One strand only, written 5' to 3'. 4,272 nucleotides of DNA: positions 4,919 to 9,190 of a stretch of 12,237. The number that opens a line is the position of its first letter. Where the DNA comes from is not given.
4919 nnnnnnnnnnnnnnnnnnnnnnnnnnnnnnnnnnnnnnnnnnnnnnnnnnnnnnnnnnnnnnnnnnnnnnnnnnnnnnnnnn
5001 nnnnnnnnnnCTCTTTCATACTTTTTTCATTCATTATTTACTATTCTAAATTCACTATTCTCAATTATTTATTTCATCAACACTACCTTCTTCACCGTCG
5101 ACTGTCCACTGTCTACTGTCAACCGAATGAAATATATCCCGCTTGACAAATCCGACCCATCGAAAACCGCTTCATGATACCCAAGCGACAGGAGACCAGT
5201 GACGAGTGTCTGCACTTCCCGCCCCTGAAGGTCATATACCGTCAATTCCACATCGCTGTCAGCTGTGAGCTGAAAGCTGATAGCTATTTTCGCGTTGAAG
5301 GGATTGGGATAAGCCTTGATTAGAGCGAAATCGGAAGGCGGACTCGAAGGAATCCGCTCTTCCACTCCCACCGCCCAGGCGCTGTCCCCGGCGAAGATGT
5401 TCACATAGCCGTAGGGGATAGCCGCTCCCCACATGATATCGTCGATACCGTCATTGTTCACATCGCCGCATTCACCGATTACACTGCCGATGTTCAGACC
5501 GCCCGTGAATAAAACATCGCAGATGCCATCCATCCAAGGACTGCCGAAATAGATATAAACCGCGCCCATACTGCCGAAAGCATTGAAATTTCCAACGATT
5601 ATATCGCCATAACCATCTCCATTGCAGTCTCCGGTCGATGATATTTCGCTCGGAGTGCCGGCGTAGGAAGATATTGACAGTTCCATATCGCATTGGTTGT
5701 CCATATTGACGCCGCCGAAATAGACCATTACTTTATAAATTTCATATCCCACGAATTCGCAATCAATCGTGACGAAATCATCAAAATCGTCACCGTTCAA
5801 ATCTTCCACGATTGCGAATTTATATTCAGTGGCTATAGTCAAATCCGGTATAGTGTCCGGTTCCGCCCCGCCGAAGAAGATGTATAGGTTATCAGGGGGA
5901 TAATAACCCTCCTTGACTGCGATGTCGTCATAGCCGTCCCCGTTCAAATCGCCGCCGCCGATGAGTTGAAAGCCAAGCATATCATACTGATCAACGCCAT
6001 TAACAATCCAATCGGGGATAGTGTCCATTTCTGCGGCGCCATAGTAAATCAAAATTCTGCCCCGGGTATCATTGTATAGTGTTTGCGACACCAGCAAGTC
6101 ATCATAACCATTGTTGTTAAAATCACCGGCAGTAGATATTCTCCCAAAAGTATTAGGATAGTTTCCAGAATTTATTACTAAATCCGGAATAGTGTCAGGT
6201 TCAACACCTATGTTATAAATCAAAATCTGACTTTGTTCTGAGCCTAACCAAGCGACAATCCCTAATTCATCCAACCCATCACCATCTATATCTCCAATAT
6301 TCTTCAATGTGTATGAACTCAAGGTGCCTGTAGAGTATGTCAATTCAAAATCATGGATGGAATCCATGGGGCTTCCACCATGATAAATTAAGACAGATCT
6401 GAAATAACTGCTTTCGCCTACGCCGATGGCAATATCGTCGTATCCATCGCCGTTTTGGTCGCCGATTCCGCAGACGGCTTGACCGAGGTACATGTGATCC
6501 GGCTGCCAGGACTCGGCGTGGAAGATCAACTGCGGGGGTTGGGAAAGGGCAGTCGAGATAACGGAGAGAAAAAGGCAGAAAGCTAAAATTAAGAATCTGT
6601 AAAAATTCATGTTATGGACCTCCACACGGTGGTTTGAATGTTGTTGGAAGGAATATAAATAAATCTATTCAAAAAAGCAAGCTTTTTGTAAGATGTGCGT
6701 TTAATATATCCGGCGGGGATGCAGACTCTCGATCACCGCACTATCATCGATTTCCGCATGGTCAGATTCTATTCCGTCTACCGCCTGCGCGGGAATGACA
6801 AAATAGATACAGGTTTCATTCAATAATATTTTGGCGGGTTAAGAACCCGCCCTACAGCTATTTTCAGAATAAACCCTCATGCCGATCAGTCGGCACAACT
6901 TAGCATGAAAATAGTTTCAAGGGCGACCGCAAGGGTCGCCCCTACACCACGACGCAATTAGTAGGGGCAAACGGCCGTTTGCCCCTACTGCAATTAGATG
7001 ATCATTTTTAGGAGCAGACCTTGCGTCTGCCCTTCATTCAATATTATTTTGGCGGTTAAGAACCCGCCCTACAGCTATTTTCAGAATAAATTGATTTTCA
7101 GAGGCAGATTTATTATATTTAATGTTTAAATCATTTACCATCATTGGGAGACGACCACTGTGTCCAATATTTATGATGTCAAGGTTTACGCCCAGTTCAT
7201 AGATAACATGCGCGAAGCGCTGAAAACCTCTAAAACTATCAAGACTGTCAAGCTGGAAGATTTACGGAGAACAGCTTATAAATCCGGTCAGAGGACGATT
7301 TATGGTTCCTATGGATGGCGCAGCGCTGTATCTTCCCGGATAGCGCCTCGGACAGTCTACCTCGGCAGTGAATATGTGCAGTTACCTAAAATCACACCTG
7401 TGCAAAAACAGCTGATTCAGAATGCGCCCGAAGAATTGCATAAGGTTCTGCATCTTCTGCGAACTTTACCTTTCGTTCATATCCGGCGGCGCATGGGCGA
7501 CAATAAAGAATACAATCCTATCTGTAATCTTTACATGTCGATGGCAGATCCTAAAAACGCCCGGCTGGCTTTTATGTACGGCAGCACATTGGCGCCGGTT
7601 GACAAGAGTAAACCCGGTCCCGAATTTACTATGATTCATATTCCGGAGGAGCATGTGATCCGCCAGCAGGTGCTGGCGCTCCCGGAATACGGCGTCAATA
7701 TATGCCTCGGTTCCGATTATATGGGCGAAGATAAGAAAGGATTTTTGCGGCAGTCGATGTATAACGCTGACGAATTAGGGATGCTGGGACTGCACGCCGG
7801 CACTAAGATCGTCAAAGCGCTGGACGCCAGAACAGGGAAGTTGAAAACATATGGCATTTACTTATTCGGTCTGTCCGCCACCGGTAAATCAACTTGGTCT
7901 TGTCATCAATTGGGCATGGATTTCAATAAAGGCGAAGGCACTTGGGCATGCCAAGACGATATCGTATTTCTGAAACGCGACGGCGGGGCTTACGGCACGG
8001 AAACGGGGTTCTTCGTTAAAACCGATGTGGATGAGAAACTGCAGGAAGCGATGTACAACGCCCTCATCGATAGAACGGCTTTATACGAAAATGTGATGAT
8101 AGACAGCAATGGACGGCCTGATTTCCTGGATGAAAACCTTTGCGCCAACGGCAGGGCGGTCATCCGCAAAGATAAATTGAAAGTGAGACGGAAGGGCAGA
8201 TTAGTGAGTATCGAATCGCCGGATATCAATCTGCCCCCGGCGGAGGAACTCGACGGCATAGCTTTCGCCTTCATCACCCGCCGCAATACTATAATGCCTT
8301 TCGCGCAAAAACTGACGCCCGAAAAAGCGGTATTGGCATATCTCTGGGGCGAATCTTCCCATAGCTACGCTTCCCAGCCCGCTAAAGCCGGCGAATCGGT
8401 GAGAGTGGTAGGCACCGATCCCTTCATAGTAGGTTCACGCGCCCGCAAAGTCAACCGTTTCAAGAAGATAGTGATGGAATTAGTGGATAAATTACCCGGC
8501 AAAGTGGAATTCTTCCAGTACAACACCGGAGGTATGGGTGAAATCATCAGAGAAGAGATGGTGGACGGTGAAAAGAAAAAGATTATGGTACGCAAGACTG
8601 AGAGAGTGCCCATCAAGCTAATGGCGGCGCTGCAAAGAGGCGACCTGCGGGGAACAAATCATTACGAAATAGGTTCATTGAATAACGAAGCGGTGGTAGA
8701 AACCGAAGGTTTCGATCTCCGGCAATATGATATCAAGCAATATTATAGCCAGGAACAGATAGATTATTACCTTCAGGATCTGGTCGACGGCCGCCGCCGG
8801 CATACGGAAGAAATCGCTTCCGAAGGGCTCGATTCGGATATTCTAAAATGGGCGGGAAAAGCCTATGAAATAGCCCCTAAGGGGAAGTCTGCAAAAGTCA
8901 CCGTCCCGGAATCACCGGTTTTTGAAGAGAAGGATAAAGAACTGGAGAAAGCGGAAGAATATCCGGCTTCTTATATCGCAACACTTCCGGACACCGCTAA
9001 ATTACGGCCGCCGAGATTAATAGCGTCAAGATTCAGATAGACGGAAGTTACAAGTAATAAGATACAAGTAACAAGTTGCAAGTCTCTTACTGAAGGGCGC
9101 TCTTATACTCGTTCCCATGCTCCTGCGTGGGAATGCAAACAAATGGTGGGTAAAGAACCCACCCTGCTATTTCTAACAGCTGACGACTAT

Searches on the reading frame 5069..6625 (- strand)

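Call 42: search_protein_families(library=pfam, proteins=[window:5069-6625:-], max_evalue=0.001)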
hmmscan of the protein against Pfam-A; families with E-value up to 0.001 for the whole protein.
window:5069-6625:- (518 aa): 4 families
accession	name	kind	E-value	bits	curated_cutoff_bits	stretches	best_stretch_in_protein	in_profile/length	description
PF01839.29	FG-GAP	-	4.7e-23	81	22.1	2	160-193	1-36/37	FG-GAP repeat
PF18962.6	Por_Secre_tail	-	4.6e-12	46.5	27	1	439-515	2-74/75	Secretion system C-terminal sorting domain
PF13517.12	FG-GAP_3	-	2.1e-10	41.4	26.9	1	168-237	1-61/61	FG-GAP-like repeat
PF13860.13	FlgD_ig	-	2e-05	24.9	27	1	446-506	11-77/79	FlgD Ig-like domain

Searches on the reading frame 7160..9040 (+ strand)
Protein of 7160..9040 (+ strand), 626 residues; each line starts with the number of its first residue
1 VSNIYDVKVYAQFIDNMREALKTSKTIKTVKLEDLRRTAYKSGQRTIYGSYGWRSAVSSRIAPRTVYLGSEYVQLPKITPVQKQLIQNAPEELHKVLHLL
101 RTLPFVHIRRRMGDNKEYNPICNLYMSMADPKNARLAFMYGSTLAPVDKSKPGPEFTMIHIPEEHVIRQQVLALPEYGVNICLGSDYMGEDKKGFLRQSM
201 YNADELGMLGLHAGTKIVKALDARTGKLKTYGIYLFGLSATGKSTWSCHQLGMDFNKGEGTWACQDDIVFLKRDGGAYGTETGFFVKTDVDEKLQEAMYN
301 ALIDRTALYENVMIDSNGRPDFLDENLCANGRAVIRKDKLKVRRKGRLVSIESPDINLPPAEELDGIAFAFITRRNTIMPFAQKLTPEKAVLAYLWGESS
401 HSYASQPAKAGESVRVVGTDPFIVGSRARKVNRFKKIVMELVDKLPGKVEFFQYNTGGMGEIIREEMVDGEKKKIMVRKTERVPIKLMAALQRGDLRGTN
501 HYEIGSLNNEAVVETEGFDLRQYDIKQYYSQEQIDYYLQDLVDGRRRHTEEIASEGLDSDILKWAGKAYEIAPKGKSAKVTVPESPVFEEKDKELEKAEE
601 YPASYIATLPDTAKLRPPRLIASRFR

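Call 42: search_protein_families(library=pfam, proteins=[window:7160-9040:+], max_evalue=0.001)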
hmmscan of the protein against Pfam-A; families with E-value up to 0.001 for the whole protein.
window:7160-9040:+ (626 aa): 1 family
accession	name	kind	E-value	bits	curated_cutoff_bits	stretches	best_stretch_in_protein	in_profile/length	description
PF01293.25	PEPCK_ATP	-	1.3e-23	83.9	26.5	1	96-403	78-361/465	Phosphoenolpyruvate carboxykinase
